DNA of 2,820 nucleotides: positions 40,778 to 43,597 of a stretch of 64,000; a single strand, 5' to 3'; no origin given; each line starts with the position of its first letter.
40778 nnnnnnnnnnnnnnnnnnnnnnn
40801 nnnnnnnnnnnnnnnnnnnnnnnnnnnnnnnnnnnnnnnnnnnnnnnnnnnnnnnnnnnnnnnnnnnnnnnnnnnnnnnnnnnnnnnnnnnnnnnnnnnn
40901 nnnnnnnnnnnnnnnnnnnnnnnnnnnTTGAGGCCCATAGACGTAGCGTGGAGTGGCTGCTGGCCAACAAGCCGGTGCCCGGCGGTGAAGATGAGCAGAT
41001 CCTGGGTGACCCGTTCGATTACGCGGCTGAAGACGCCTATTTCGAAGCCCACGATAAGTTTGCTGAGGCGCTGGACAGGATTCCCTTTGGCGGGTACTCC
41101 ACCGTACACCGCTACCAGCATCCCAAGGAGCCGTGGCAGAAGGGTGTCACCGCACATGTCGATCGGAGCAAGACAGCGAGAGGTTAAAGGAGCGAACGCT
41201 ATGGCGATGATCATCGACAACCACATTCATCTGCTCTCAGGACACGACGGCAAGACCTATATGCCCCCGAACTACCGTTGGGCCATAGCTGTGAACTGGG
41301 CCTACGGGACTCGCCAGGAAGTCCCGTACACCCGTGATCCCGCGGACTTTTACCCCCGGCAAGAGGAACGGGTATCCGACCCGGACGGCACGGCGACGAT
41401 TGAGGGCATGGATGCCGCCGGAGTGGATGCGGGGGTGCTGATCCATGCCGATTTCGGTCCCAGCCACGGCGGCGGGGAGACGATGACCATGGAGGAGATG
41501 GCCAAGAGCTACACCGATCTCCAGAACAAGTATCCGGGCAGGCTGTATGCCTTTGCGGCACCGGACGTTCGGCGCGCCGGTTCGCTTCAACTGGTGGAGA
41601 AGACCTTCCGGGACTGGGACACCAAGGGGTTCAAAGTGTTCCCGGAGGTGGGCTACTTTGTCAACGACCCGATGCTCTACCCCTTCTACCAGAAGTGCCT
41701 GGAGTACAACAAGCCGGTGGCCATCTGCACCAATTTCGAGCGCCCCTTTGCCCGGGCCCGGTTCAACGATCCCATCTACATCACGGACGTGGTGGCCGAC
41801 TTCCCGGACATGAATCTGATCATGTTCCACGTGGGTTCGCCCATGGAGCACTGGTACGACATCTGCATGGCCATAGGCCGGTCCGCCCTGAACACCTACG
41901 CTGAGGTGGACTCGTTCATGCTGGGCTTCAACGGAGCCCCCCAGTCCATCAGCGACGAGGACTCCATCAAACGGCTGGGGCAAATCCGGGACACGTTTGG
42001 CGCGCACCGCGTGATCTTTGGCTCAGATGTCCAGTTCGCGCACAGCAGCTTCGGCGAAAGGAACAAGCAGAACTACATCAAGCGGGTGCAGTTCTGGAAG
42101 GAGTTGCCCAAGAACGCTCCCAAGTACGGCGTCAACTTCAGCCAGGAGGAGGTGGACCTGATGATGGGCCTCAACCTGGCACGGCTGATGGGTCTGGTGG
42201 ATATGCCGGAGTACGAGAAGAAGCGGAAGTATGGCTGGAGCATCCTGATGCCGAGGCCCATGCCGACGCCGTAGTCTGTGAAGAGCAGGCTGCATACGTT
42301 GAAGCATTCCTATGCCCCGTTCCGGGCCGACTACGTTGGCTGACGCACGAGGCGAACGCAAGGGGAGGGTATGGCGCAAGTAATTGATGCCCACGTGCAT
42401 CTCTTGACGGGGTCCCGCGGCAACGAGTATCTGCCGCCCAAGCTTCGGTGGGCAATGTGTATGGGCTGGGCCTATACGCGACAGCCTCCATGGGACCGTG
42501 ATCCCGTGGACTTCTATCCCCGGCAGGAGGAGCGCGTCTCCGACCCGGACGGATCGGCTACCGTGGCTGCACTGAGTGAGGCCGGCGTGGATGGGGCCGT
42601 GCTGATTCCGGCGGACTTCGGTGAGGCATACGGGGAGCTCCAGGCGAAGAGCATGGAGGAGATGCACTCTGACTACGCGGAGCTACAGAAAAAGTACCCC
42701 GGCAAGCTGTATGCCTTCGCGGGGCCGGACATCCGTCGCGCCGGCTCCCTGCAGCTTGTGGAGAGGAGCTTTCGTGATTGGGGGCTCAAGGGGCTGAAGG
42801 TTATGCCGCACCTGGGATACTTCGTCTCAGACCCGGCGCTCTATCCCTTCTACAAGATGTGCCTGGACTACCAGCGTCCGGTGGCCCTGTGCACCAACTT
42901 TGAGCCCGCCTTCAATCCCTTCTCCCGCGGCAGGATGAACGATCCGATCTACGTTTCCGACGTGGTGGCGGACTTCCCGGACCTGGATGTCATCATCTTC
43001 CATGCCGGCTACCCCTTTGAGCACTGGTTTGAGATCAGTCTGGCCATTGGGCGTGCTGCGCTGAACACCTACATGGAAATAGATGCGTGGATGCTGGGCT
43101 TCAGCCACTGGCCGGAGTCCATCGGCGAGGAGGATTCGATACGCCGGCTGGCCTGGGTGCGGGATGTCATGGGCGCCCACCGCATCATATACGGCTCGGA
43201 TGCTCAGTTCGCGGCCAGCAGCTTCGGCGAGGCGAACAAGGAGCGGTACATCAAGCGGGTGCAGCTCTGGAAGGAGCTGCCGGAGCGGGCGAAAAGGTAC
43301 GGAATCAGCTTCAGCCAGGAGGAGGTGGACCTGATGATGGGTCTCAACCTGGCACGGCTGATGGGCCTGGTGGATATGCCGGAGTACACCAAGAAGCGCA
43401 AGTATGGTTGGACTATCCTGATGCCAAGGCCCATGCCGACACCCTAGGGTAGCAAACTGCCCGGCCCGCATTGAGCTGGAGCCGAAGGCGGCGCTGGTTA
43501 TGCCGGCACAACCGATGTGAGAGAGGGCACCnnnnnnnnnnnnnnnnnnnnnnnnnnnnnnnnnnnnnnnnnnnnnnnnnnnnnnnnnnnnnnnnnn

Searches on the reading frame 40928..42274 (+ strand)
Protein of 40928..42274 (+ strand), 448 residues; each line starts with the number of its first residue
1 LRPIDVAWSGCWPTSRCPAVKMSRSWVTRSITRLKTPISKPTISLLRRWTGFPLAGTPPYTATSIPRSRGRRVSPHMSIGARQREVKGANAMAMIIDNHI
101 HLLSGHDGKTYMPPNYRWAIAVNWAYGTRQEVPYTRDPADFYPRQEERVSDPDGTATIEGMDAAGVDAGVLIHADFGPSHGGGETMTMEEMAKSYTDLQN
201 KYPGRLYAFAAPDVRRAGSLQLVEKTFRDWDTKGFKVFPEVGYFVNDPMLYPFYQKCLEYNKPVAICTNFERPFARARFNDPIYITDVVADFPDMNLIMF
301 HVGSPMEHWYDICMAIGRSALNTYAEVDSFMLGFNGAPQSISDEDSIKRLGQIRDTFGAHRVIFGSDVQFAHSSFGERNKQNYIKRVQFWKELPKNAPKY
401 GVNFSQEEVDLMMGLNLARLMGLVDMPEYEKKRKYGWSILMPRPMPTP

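Call 10: search_protein_families(library=pfam, proteins=[window:40928-42274:+], max_evalue=0.001)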
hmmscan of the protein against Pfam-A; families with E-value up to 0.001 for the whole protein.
window:40928-42274:+ (448 aa): 1 family
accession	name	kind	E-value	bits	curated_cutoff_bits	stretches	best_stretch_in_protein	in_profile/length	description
PF04909.20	Amidohydro_2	-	7.6e-16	59.1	26.4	1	96-420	1-286/289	Amidohydrolase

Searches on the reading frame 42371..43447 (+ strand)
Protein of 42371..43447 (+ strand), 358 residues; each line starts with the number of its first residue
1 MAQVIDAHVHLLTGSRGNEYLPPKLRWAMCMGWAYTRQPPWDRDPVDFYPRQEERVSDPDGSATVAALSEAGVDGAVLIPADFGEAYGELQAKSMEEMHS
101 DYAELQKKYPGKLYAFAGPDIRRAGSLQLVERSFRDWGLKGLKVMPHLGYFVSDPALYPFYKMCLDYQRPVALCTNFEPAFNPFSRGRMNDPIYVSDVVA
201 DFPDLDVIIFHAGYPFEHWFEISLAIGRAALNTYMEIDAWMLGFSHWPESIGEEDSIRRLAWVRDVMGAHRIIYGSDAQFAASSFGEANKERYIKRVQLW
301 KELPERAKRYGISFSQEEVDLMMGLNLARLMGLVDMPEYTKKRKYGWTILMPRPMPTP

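Call 10: search_protein_families(library=pfam, proteins=[window:42371-43447:+], max_evalue=0.001)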
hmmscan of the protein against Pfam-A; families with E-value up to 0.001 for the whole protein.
window:42371-43447:+ (358 aa): 1 family
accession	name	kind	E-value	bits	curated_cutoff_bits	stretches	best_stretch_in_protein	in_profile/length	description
PF04909.20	Amidohydro_2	-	3.1e-20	73.6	26.4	1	5-330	1-286/289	Amidohydrolase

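Call 43: search_solved_structures(query=window:42371-43447:+, max_evalue=0.001)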
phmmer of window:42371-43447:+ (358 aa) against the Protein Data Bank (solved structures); distinct sequences matched with E-value up to 0.001: 1.
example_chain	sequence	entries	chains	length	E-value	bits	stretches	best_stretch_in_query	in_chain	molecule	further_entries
3irs_A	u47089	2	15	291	9e-07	31.3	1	98-242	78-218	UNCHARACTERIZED PROTEIN BB4693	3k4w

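Call 65: search_protein_families(library=ncbifam, proteins=[window:42371-43447:+], max_evalue=0.001)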
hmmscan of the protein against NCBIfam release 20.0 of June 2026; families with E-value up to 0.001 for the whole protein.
window:42371-43447:+ (358 aa): 0 families
